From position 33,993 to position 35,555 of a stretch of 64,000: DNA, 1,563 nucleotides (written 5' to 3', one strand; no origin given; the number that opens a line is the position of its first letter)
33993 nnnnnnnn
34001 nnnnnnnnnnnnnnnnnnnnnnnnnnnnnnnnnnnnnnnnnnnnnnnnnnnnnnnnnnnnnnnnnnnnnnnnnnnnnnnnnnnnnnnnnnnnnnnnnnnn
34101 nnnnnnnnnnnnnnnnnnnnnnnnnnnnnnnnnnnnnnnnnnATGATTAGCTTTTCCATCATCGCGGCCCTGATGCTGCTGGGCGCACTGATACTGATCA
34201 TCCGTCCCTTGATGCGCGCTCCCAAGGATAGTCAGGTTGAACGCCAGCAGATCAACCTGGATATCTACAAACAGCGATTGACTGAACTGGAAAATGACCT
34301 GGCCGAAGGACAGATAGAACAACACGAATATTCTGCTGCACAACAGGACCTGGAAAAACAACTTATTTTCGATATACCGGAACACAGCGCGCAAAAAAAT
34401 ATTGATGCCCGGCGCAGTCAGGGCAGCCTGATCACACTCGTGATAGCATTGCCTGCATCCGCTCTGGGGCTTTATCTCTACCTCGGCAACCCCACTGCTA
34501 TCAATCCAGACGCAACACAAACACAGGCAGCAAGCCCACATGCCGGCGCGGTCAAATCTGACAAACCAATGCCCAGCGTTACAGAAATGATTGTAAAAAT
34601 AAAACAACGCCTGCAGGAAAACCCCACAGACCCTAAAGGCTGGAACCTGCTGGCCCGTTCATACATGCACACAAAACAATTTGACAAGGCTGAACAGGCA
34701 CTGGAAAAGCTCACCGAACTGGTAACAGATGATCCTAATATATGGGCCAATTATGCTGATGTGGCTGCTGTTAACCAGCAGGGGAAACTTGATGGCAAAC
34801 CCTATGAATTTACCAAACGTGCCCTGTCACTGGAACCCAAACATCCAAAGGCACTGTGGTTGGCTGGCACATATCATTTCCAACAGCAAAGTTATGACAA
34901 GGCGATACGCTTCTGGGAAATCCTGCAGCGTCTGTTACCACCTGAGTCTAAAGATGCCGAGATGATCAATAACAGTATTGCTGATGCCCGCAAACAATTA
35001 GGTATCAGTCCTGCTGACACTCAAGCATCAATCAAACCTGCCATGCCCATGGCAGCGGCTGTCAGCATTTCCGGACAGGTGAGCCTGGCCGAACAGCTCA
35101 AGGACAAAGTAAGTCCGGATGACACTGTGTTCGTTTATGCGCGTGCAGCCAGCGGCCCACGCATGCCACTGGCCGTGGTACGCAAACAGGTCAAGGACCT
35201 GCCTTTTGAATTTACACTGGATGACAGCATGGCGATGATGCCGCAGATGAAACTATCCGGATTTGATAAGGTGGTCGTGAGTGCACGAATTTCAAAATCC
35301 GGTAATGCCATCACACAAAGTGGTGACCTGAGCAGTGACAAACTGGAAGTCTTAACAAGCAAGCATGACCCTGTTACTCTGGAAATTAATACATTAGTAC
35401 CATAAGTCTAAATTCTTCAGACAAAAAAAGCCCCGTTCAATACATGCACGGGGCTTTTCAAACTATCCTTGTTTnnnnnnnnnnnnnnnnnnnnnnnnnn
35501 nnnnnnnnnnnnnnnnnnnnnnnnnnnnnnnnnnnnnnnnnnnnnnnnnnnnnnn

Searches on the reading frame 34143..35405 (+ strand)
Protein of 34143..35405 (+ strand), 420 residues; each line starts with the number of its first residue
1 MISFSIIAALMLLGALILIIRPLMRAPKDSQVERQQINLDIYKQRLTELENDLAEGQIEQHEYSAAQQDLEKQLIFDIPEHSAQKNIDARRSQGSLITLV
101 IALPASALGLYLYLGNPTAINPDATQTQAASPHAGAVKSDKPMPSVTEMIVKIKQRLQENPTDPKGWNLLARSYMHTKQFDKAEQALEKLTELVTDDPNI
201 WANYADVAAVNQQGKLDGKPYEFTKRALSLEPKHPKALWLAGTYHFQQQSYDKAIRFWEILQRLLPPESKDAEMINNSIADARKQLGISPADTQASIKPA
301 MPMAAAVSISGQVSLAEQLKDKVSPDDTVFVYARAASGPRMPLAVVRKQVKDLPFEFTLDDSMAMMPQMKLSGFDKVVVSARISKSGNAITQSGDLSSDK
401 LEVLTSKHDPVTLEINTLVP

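Call 33: search_protein_families(library=pfam, proteins=[window:34143-35405:+], max_evalue=0.001)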
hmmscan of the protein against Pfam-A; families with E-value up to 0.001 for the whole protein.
window:34143-35405:+ (420 aa): 11 families
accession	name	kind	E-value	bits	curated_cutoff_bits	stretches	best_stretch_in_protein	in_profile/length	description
PF23892.1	Ig_CycH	-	1.4e-40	137.9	27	1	309-416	1-108/108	Cytochrome c-type biogenesis protein H Ig-like domain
PF23914.1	TPR_CcmH_CycH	-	1.8e-20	73.8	42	1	147-270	33-156/158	Cytochrome c-type biogenesis protein H TPR domain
PF14559.12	TPR_19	-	3.4e-12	47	25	1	157-202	18-63/68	Tetratricopeptide repeat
PF07719.23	TPR_2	-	1.3e-09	37.9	27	1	164-193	1-30/34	Tetratricopeptide repeat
PF13428.12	TPR_14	-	2.6e-09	37.3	23.5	1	164-206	1-43/44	Tetratricopeptide repeat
PF13431.12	TPR_17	-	4.5e-08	33.2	24.4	0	157-185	6-34/34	Tetratricopeptide repeat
PF13432.12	TPR_16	-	8.4e-07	29.8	32.7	0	225-255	21-51/65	Tetratricopeptide repeat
PF12895.13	ANAPC3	-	1e-05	26.1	27.2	0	155-189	47-81/82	Anaphase-promoting complex, cyclosome, subunit 3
PF13181.12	TPR_8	-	2.5e-05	24.5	25.7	0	166-193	3-30/34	Tetratricopeptide repeat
PF00515.34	TPR_1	-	5.4e-05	23.3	27.8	0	164-189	1-26/34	Tetratricopeptide repeat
PF05843.20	Suf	-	0.00073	18.6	24.7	0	150-206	3-59/532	Suppressor of forked protein (Suf)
